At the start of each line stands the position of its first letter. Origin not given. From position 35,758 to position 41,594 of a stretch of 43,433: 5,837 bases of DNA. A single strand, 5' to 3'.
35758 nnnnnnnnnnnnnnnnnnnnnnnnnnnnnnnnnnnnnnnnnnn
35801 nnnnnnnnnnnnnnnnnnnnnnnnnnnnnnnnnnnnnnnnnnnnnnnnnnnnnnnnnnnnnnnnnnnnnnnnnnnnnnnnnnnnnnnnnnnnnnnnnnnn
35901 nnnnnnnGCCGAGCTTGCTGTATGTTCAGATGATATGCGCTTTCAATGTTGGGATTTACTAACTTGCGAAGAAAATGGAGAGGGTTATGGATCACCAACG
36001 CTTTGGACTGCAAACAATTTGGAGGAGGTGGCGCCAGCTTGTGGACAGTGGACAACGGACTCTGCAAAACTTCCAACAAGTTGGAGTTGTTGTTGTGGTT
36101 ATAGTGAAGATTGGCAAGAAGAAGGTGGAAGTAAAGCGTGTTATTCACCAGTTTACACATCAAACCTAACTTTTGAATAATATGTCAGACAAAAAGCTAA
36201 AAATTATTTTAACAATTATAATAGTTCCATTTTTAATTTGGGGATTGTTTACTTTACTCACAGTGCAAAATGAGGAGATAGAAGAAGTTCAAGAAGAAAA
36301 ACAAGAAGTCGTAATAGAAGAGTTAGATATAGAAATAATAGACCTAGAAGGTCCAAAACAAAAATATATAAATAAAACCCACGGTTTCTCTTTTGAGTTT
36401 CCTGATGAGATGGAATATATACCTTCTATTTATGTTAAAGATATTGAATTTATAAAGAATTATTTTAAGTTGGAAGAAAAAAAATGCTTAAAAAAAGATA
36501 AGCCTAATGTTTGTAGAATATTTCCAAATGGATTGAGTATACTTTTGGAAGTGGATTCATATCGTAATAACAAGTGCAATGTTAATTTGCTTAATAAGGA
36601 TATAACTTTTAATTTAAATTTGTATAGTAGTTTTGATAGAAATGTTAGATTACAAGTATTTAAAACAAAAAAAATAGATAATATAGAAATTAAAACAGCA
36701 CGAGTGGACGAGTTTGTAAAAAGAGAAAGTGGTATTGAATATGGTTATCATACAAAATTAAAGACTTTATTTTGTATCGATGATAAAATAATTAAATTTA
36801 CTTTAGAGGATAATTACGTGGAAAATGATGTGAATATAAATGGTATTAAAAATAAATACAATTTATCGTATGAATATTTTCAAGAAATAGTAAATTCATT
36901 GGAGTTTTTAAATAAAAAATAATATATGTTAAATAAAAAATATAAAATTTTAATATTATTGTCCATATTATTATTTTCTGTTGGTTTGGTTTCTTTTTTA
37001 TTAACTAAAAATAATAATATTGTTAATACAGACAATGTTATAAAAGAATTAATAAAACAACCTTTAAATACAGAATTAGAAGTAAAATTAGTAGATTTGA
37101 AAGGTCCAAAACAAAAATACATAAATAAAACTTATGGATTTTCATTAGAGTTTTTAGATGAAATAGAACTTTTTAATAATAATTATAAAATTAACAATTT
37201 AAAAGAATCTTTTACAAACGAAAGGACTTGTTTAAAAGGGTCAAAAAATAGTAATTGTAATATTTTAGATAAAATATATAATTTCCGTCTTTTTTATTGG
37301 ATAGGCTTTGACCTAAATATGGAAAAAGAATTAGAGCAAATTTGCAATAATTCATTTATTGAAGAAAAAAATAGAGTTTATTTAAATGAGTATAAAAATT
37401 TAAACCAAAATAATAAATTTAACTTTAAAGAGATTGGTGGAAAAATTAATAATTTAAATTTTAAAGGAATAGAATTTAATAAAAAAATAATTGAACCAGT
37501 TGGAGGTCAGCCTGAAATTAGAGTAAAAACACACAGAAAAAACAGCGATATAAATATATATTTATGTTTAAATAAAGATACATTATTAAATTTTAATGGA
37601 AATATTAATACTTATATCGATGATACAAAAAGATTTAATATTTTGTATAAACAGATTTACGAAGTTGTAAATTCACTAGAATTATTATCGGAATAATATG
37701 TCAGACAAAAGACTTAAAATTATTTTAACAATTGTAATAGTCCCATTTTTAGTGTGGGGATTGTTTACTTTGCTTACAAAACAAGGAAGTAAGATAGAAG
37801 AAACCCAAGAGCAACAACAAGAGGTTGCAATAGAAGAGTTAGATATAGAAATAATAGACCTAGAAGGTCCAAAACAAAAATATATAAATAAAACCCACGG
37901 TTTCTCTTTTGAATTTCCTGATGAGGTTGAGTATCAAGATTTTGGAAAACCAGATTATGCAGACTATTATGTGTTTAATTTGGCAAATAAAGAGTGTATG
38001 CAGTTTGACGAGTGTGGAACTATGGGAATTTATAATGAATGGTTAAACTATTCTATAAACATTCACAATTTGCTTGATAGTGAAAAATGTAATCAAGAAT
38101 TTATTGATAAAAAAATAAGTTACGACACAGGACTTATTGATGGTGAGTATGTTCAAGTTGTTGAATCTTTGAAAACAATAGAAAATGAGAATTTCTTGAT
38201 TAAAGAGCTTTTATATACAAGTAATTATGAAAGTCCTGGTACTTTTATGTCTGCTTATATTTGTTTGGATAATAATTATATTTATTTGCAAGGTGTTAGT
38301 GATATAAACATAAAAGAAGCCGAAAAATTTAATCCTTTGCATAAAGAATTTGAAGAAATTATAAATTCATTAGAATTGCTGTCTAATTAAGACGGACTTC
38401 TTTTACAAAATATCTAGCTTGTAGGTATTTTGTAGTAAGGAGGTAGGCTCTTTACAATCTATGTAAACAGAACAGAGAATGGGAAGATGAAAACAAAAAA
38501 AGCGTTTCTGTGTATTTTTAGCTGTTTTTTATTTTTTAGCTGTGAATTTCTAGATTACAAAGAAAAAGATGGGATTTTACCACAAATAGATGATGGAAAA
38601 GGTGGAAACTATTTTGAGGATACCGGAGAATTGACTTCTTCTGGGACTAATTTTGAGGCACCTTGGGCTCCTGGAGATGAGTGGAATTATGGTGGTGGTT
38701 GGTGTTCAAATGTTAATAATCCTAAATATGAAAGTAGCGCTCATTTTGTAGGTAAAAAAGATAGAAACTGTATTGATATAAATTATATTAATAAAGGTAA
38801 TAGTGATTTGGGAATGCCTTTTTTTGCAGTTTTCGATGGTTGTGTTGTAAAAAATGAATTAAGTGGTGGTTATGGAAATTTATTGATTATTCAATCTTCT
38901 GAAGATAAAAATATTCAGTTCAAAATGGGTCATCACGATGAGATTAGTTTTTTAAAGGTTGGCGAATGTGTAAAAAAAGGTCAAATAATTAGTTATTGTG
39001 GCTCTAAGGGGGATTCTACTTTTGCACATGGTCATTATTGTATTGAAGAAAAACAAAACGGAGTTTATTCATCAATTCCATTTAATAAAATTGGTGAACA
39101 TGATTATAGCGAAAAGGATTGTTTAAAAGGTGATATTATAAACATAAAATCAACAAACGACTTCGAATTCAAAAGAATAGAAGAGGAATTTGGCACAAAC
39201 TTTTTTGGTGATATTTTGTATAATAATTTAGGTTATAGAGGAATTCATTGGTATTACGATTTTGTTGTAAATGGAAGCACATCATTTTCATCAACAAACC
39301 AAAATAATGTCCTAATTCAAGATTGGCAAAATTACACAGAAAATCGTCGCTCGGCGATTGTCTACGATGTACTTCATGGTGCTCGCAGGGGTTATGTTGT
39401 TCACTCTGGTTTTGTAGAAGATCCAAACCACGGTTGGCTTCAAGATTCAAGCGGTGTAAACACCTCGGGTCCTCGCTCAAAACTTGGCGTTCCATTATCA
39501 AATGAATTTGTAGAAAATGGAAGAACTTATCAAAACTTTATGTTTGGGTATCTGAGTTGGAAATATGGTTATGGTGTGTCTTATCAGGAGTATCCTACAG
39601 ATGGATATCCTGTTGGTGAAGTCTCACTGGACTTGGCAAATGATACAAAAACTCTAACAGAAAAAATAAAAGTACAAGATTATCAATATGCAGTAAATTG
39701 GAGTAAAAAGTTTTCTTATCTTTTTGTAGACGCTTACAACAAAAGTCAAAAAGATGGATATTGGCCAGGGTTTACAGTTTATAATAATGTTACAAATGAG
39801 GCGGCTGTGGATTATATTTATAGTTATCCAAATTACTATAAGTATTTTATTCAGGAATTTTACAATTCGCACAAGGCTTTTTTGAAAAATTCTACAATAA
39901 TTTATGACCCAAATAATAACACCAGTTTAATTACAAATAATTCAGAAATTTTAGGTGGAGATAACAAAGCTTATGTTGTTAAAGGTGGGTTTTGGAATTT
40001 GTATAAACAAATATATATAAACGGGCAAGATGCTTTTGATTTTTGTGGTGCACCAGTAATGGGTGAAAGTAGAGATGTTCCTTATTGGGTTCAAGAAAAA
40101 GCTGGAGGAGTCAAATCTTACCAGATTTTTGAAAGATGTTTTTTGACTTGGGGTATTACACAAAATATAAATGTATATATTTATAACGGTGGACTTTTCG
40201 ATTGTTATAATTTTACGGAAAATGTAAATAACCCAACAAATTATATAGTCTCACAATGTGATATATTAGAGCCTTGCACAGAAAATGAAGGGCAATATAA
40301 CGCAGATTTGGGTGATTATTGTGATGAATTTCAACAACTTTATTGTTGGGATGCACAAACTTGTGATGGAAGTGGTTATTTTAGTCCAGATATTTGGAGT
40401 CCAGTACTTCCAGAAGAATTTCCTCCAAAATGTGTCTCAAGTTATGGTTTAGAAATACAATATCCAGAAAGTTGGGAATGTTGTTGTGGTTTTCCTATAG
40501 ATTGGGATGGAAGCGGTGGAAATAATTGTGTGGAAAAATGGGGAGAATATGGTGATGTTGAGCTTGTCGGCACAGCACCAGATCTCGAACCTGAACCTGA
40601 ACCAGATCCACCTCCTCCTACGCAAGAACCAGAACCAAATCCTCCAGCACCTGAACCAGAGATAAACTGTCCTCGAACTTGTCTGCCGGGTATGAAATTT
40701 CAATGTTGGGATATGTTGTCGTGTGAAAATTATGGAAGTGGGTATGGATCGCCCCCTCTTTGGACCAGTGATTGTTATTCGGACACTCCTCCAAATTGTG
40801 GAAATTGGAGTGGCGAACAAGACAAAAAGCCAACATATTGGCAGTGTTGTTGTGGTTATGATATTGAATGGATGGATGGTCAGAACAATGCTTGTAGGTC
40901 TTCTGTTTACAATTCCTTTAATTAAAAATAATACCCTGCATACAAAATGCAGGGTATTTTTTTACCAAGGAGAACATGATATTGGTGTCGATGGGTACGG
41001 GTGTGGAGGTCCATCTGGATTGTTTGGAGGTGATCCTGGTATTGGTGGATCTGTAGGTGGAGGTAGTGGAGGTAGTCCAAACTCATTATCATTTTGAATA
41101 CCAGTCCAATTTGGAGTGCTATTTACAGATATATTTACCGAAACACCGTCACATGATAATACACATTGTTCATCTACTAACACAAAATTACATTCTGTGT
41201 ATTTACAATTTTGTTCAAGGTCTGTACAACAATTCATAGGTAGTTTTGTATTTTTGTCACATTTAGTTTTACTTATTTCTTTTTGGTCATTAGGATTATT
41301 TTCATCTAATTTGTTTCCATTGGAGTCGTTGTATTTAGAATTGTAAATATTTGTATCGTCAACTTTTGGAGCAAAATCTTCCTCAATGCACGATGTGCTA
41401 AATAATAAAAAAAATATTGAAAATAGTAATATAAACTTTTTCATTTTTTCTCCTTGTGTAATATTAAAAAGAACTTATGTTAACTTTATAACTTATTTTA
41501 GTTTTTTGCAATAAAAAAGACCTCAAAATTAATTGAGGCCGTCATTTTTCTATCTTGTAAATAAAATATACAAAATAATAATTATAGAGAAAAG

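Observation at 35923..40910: Unnamed roughly 75-aa eight-Cys 'QCWD ... GYGSP ... CCCG[YF]xx[DE]W' module in three copies on two envelope proteins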

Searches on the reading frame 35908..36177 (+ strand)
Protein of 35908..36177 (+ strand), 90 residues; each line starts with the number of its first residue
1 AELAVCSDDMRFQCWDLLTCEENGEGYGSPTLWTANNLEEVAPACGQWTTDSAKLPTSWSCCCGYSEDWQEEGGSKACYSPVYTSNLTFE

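Call 15: search_solved_structures(query=A2, max_evalue=10)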
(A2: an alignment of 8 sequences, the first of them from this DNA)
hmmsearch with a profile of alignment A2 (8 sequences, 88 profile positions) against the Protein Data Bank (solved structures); distinct sequences matched with E-value up to 10: 1.
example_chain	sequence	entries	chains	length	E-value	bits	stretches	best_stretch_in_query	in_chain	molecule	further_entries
9fhl_Y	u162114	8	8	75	0.32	14.7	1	38-69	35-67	Small ribosomal subunit protein eS31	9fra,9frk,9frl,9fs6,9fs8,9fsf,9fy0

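Call 23: predict_structure(alignment_id=A2)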
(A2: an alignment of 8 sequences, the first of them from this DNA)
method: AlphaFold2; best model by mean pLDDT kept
length: 90 residues; sequences in the alignment: 8
mean_pLDDT: 63.8   pTM: 0.55
mean pLDDT of the five models: 63.8, 63.8, 60.5, 55.6, 49.4
residues with pLDDT >= 90: 0; 70-90: 33; 50-70: 43; < 50: 14
segments of 3 or more residues with pLDDT < 50: 23-29
pLDDT, mean of each block of 10 residues (from residue 1): 68 69 47 70 57 64 76 61 62
secondary structure, 60 per line:
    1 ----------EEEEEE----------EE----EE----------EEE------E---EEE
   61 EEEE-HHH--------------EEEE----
elements in order: E11-16 E45-47 E58-64 E83-86

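Call 26: search_protein_representatives(alignment_id=A2)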
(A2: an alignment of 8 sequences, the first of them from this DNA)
Query: 8 sequences, 88 profile positions. Proteins with E-value up to 0.001 (for the whole library): 2; up to 1e-10: 2; up to 1e-30: 2. The best 2 are listed.
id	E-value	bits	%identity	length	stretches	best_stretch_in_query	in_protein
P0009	1.1e-38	147.7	-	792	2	4-83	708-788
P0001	1.4e-33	131.3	-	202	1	4-86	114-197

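Call 27: fold_search(model_id=the predicted structure, library=pdb)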
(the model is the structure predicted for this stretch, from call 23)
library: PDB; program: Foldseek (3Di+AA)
matches with E <= 10: 44; with E <= 0.001: 0
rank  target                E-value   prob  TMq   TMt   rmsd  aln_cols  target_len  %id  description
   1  4zg9_B                3.4e+00  0.02  0.19  0.03  13.6        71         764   11  Structural basis for inhibition of human autotaxin by four novel compounds (released 2015-10-14)
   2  3ci0_J                4.4e+00  0.04  0.24  0.15   6.9        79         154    6  The Crystal Structure of the GspK-GspI-GspJ complex from enterotoxigenic Escherichia coli Type 2 Secretion System (released 2008-04-29)
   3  4v2a                  4.6e+00  0.01  0.16  0.07  22.5       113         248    9  human Unc5A ectodomain (released 2014-11-05)
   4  3nje_B                5.6e+00  0.03  0.27  0.17   8.0        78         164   13  Structure of the Minor Pseudopilin XcpW from the Pseudomonas aeruginosa Type II Secretion System (released 2011-02-02)
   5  5j11_B                6.4e+00  0.07  0.38  0.19   7.1        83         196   10  Structure of human TSLP in complex with TSLPR and IL-7Ralpha (released 2017-04-05)
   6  4e0s_B                6.4e+00  0.01  0.18  0.03  15.7        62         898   14  Crystal Structure of C5b-6 (released 2012-04-18)
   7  4qt6                  6.4e+00  0.01  0.15  0.10  14.0        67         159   10  Crystal structure of the SPRY domain of human HERC1 (released 2015-01-07)
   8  9a1f_S                6.8e+00  0.02  0.27  0.15   7.9        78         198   13  Integrative structure of the XcpGHIJK pseudo pilus filament model of a type II secretion system (released 2021-06-18)
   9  3foa_D                7.2e+00  0.04  0.30  0.08  10.2        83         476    5  Crystal structure of the bacteriophage T4 tail sheath protein, deletion mutant gp18M (released 2009-03-10)
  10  3foa_B                7.2e+00  0.04  0.30  0.08  10.2        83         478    5  Crystal structure of the bacteriophage T4 tail sheath protein, deletion mutant gp18M (released 2009-03-10)
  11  5bw0_A                7.2e+00  0.02  0.26  0.18   6.0        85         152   13  The crystal structure of minor pseudopilin binary complex of XcpV and XcpW from the Type 2 secretion system of Pseudom (released 2016-07-20)
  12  8dgg_A                7.2e+00  0.02  0.20  0.07   9.2        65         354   18  Structure of glycosylated LAG-3 homodimer (released 2022-08-17)
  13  9dzu_B                7.2e+00  0.01  0.21  0.08  12.0        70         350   10  Cryo-EM structure of the C. neoformans lipid flippase Apt1-Cdc50 bound with butyrolactol A in the E2P state (released 2025-02-05)
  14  5ftt_A                7.2e+00  0.01  0.16  0.07  23.9       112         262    9  Octameric complex of Latrophilin 3 (Lec, Olf) , Unc5D (Ig, Ig2, TSP1) and FLRT2 (LRR) (released 2016-05-04)
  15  9ook_H                7.2e+00  0.01  0.15  0.12  13.4        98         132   10  Cryo-EM structure of vaccine-elicited antibody T3_QB_G12 in complex with HIV Env trimer Q23-APEX-GT1 (released 2025-11-05)
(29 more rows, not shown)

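Call 29: find_related_loci(query=A2, collection=genome_contigs, flank=10000)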
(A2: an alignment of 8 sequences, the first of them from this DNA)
Query A2 (90 aa) in genome_contigs; peptide patterns used: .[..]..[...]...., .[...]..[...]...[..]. (x = any residue, [..] = any of these).
187 stretches matched a pattern; 1 encode a relative of the query (tblastn E <= 1e-3); 1 distinct loci.
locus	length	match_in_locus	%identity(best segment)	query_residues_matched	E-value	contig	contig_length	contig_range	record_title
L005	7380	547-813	76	1-90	4e-46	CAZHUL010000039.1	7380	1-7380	MAG TPA_asm: uncultured Gammaproteobacteria bacterium isolate SRP062349_co1_298 genome assembly, contig: NODE_2878_lengt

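Call 30: find_related_loci(query=A2, collection=metagenome_contigs, flank=10000)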
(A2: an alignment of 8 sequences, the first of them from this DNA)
Query A2 (90 aa) in metagenome_contigs; peptide patterns used: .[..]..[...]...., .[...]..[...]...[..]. (x = any residue, [..] = any of these).
200 stretches matched a pattern; 10 encode a relative of the query (tblastn E <= 1e-3); 10 distinct loci.
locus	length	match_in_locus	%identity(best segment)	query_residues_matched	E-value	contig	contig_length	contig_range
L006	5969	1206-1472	79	1-90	1e-46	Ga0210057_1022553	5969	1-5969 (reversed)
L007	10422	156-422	79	1-90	5e-46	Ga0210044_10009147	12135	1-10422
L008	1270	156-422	78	1-90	1e-46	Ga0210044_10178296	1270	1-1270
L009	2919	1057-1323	76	1-90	4e-45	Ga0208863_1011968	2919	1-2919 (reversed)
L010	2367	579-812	49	5-84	7e-22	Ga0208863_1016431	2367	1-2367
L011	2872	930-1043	40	28-72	7e-7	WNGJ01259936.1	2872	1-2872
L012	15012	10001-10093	45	50-80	7e-6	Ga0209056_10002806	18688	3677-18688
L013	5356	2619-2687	57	50-72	5e-5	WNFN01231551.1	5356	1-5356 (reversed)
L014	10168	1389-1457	57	50-72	5e-5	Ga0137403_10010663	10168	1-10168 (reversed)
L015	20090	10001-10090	43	51-80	6e-5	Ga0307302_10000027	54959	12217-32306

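Call 51: find_encoding_contigs(protein=P0009, flank=5000, max_places=3)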
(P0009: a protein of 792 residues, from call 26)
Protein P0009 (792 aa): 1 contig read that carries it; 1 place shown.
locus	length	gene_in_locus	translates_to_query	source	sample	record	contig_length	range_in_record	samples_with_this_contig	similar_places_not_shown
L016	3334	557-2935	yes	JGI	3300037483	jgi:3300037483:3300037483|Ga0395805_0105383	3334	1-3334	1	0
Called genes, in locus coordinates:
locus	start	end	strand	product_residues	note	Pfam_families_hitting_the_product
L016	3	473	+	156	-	?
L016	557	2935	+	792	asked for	PF01551:Peptidase_M23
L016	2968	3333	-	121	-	?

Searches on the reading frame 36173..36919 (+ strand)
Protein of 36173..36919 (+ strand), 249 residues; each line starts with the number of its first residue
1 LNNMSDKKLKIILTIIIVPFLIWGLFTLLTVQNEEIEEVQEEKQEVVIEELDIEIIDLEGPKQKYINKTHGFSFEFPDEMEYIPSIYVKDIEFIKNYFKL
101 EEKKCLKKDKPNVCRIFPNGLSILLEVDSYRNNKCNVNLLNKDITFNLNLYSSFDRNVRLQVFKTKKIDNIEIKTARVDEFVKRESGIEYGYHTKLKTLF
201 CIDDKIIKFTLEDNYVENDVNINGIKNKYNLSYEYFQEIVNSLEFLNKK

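Call 7: search_protein_families(library=pfam, proteins=[window:36173-36919:+], max_evalue=1)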
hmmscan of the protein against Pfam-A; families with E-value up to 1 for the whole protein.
window:36173-36919:+ (249 aa): 2 families
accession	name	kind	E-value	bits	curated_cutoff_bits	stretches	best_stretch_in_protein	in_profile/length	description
PF20186.3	DUF6549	-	0.00026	21.4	27.4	1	164-224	50-110/167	Family of unknown function (DUF6549)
PF13624.11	SurA_N_3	-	0.042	14.1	27.2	1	7-43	12-48/162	SurA-like N-terminal domain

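Call 16: search_protein_families(library=ncbifam, proteins=[window:36173-36919:+], max_evalue=1)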
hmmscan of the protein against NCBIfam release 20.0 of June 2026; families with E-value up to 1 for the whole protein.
window:36173-36919:+ (249 aa): 1 family
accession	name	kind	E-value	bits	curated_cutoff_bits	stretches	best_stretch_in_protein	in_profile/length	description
TIGR03516.1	ppisom_GldI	equivalog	0.059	12.7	157.6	1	152-220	36-105/177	gliding motility-associated peptidyl-prolyl isomerase GldI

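Call 46: search_protein_families(library=phrogs, proteins=[window:36173-36919:+], max_evalue=0.1)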
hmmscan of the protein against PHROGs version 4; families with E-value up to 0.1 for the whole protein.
window:36173-36919:+ (249 aa): 0 families

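Call 67: search_protein_families(library=padloc, proteins=[window:36173-36919:+], max_evalue=0.01)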
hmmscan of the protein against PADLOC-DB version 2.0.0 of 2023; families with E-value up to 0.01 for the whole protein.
window:36173-36919:+ (249 aa): 0 families

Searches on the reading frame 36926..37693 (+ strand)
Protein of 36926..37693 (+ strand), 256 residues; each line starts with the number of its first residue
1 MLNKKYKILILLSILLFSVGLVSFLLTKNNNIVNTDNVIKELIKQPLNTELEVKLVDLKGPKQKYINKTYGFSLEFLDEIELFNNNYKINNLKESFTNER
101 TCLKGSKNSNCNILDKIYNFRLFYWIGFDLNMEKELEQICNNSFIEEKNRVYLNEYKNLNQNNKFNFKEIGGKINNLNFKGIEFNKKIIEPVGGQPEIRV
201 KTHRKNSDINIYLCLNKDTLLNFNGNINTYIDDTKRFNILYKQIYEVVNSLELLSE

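Call 7: search_protein_families(library=pfam, proteins=[window:36926-37693:+], max_evalue=1)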
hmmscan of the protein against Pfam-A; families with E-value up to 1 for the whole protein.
window:36926-37693:+ (256 aa): 0 families

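Call 16: search_protein_families(library=ncbifam, proteins=[window:36926-37693:+], max_evalue=1)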
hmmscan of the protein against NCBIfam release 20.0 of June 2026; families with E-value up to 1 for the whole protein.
window:36926-37693:+ (256 aa): 1 family
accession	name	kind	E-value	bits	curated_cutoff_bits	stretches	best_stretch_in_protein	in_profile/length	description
NF005623.0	PRK07375.2-2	equivalog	0.19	12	81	1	2-39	18-54/93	putative monovalent cation/H+ antiporter subunit C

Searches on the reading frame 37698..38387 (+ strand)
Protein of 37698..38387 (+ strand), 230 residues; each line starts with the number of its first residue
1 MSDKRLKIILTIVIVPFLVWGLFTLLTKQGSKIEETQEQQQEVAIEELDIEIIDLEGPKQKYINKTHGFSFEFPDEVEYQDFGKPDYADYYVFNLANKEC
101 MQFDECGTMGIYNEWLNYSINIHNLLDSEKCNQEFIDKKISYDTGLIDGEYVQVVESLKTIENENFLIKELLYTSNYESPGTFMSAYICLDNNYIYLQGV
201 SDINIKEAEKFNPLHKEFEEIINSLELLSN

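Call 7: search_protein_families(library=pfam, proteins=[window:37698-38387:+], max_evalue=1)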
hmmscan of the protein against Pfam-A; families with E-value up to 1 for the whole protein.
window:37698-38387:+ (230 aa): 1 family
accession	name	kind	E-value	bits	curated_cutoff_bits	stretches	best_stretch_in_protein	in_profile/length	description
PF12698.13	ABC2_membrane_3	-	0.11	12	31.6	1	8-92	3-83/347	ABC-2 family transporter protein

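Call 16: search_protein_families(library=ncbifam, proteins=[window:37698-38387:+], max_evalue=1)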
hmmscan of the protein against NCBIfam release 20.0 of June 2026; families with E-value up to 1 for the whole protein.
window:37698-38387:+ (230 aa): 0 families

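Call 75: search_solved_structures(query=window:37698-38387:+, max_evalue=1)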
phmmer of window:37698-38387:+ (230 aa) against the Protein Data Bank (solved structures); distinct sequences matched with E-value up to 1: 1.
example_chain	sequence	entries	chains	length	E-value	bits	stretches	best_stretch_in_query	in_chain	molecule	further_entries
5nff_B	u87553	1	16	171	0.035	17.1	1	117-197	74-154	Glycoprotein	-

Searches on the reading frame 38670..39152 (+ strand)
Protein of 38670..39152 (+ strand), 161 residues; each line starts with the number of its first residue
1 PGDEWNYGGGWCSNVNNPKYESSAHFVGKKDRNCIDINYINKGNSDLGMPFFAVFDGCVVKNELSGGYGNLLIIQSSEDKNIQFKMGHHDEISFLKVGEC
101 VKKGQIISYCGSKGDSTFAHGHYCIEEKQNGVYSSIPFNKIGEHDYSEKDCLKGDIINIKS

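Call 44: search_solved_structures(query=window:38670-39152:+, max_evalue=0.01, show_alignments=3)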
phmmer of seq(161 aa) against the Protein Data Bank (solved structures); distinct sequences matched with E-value up to 0.01: 18.
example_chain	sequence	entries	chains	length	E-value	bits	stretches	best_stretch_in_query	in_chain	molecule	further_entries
5j1l_A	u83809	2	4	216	6.6e-07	32.4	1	48-141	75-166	ToxR-activated gene (TagE)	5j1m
2b44_A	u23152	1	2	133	1.6e-06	31.2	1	49-123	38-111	Glycyl-glycine endopeptidase lytM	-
2b0p_A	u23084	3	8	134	1.6e-06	31.1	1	49-123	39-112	Glycyl-glycine endopeptidase lytM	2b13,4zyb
9m7n_A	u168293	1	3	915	4.8e-06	29.6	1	45-133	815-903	Gp16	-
1qwy_A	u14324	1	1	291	5.9e-06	29.3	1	49-123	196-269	peptidoglycan hydrolase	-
9gy1_A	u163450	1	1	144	5.7e-05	26.1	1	46-137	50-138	Peptidase, M23 family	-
4qp5_A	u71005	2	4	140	8.2e-05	25.6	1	46-124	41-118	Lysostaphin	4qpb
5nmy_A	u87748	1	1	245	0.0002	24.3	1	46-124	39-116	Lysostaphin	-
4lxc_A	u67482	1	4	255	0.00022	24.2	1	46-124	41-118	Lysostaphin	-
2gu1_A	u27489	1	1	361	0.00056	22.9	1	46-126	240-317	Zinc peptidase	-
3slu_A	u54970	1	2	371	0.00063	22.7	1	47-125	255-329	M23 peptidase domain protein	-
6muk_A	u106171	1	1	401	0.00064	22.7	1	47-125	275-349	Peptidase M23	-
6rk4_A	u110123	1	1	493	0.00079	22.4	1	46-124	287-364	Lysostaphin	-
4rny_A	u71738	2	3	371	0.00096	22.1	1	51-128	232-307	Conserved hypothetical secreted protein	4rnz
5j1l_B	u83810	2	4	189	0.0027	20.7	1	46-124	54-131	ToxR-activated gene (TagE)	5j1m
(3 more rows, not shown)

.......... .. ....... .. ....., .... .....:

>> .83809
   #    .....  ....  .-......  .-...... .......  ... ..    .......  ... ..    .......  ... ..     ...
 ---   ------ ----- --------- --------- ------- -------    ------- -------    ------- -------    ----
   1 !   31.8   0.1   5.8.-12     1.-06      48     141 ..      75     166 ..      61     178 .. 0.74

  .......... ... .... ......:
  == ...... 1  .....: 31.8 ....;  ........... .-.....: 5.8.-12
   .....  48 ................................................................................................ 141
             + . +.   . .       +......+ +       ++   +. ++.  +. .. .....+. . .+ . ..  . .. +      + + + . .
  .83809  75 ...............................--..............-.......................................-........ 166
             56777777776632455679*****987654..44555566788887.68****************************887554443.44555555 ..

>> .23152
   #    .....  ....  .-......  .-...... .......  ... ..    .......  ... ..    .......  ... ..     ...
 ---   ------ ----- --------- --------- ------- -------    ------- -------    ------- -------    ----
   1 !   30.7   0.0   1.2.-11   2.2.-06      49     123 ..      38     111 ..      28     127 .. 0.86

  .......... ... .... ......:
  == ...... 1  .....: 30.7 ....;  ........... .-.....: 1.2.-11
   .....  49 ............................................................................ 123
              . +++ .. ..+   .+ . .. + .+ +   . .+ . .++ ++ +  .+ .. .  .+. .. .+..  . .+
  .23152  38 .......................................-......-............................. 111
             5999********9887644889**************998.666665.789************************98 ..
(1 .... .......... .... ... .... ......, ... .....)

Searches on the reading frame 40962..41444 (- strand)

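Call 7: search_protein_families(library=pfam, proteins=[window:40962-41444:-], max_evalue=1)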
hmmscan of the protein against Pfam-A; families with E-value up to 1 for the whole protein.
window:40962-41444:- (160 aa): 1 family
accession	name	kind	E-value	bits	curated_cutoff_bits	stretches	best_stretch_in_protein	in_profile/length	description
PF13786.12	DUF4179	-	0.17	12.8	30.1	1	2-68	7-74/94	Domain of unknown function (DUF4179)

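Call 16: search_protein_families(library=ncbifam, proteins=[window:40962-41444:-], max_evalue=1)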
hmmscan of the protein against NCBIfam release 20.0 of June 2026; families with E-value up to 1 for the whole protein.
window:40962-41444:- (160 aa): 2 families
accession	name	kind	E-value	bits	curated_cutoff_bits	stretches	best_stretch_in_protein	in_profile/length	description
NF053689.1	BamJ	equivalog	0.0067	16.7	100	1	1-104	1-103/184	BamJ family beta-barrel-assembly machinery protein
NF011819.0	PRK15291.1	equivalog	0.092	11.8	493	1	5-76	6-78/355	fimbrial protein StgD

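Call 45: search_protein_families(library=pfam, proteins=[window:40962-41441:-], max_evalue=10)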
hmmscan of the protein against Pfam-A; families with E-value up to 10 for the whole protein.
window:40962-41441:- (159 aa): 0 families

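Call 46: search_protein_families(library=phrogs, proteins=[window:40962-41441:-], max_evalue=0.1)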
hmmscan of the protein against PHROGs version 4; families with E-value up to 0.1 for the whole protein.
window:40962-41441:- (159 aa): 0 families

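Call 67: search_protein_families(library=padloc, proteins=[window:40962-41441:-], max_evalue=0.01)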
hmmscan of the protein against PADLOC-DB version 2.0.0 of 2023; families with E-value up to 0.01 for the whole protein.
window:40962-41441:- (159 aa): 0 families
